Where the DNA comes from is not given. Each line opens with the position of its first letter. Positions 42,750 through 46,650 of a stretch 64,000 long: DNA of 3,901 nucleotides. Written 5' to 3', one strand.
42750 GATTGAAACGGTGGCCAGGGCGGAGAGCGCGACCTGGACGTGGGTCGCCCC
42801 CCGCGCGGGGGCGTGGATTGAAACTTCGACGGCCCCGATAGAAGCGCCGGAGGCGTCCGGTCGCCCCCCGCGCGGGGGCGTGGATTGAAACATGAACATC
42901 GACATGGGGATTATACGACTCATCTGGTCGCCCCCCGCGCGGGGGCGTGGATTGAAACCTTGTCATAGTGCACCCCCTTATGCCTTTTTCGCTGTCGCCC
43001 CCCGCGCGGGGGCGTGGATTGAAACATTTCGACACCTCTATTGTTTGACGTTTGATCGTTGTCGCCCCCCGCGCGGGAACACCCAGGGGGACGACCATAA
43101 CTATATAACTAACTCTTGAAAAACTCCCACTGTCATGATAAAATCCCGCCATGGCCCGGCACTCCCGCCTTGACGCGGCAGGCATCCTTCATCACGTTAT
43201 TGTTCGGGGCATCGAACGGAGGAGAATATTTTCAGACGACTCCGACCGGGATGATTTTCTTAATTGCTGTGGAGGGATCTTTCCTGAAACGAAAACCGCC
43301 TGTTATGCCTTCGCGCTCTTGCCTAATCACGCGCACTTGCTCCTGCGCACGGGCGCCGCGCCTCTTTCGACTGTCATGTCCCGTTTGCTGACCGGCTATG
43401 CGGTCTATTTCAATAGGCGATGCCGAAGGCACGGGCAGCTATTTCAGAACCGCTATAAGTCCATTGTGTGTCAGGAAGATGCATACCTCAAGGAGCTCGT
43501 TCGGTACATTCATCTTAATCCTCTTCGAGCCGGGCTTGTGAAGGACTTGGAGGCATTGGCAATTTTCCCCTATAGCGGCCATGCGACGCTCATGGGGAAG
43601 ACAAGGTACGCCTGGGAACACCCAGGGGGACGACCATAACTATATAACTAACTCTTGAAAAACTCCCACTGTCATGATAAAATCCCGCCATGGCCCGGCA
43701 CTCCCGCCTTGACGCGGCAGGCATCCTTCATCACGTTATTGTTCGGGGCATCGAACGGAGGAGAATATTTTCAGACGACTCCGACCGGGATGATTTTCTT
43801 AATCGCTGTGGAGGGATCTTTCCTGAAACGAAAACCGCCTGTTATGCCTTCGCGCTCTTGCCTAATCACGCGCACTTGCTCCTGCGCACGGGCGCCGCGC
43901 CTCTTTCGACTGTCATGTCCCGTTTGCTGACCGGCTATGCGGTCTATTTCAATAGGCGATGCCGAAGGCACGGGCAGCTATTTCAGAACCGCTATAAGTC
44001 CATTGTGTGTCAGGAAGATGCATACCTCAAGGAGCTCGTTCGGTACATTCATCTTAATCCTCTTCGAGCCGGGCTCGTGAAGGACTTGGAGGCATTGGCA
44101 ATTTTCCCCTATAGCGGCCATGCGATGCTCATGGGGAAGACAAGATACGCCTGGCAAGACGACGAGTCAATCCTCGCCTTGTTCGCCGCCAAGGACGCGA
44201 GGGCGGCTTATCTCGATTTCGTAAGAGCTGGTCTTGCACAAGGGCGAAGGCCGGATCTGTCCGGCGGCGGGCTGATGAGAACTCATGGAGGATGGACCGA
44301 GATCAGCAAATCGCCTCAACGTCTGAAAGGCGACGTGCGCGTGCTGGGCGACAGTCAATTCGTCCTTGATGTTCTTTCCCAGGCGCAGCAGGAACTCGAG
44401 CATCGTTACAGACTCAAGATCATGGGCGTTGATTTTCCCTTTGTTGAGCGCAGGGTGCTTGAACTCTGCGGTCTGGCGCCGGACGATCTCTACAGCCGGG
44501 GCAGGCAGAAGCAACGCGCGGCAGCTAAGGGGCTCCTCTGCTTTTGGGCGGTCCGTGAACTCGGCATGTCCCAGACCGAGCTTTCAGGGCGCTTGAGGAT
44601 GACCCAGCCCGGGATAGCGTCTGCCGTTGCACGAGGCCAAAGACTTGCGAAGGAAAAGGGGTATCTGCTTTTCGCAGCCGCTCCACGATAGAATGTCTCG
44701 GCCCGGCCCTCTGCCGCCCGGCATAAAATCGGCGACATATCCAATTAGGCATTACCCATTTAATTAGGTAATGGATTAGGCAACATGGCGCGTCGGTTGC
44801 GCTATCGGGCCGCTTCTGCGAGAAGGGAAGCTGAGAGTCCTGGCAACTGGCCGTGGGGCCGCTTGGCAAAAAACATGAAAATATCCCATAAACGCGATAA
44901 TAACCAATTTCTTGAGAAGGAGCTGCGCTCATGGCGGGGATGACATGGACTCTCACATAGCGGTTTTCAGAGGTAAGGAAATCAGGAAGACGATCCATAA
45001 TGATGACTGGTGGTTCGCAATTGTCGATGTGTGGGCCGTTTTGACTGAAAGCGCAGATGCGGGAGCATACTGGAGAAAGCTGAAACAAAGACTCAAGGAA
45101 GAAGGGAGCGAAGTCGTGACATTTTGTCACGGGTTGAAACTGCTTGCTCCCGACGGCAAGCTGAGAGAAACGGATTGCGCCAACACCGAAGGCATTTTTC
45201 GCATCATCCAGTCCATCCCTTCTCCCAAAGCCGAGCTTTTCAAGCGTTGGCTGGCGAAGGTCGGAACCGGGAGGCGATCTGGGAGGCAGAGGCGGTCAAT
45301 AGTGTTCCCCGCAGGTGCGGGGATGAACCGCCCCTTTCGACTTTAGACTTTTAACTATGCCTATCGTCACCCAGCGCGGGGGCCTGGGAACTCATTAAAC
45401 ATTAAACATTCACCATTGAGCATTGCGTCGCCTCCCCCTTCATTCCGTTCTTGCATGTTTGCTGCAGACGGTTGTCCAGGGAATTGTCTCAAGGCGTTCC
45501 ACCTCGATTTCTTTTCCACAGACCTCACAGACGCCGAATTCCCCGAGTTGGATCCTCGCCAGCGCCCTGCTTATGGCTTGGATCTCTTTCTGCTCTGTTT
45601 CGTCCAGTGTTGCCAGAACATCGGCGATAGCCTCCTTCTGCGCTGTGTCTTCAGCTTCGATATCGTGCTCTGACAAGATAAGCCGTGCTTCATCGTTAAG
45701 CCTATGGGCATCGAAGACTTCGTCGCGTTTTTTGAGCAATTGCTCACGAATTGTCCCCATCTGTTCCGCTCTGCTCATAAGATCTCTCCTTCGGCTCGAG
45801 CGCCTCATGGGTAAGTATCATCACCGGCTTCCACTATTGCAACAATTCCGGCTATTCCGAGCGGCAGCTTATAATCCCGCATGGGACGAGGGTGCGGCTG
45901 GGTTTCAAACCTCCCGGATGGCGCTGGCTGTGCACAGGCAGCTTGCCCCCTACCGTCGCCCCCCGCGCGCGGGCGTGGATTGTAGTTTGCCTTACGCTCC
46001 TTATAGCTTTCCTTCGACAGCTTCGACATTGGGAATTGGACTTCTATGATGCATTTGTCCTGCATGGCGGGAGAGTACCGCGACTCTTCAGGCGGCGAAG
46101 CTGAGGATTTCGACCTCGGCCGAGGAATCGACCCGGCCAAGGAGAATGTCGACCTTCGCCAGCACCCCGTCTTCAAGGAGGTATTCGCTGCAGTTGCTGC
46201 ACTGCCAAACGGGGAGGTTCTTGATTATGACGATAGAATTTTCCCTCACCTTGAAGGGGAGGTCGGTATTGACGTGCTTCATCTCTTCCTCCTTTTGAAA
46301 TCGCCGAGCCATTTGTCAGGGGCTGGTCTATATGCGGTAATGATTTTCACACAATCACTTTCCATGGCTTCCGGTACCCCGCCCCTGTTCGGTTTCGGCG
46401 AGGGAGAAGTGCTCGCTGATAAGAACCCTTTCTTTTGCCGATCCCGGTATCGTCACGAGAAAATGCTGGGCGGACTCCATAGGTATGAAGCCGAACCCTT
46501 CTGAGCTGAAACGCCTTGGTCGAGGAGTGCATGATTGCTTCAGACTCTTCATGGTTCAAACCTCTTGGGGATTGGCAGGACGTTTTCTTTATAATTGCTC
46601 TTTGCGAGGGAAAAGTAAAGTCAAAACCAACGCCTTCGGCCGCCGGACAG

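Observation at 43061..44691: CRISPR array cut mid-repeat by a Y1/HUH (RAYT-like) transposase gene whose left end is joined twice to DNA ending in YGGG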

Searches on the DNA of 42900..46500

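Call 68: search_rna_families(source=window, start=42900, end=46500, threshold=evalue, max_evalue=0.1)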
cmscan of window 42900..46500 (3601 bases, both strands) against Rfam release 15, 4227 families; matches with E-value up to 0.1: 2.
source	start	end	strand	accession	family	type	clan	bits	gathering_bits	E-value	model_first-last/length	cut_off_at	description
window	42927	42958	+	RF01322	CRISPR-DR9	Gene; CRISPR;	-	23.4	45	0.054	1-37/37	no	CRISPR RNA direct repeat element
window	42994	43025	+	RF01322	CRISPR-DR9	Gene; CRISPR;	-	23.4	45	0.054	1-37/37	no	CRISPR RNA direct repeat element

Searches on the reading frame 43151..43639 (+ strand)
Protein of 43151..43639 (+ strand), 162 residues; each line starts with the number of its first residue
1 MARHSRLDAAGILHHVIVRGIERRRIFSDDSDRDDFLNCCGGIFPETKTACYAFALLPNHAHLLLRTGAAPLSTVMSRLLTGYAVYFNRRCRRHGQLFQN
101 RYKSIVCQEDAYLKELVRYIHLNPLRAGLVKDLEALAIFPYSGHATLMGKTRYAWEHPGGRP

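Call 9: search_protein_families(library=pfam, proteins=[window:43151-43639:+], max_evalue=0.01)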
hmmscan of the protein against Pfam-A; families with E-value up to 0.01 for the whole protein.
window:43151-43639:+ (162 aa): 1 family
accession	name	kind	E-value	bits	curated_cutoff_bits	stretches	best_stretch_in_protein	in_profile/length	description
PF01797.21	Y1_Tnp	-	1.7e-10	41.5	23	1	14-121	7-119/121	Transposase IS200 like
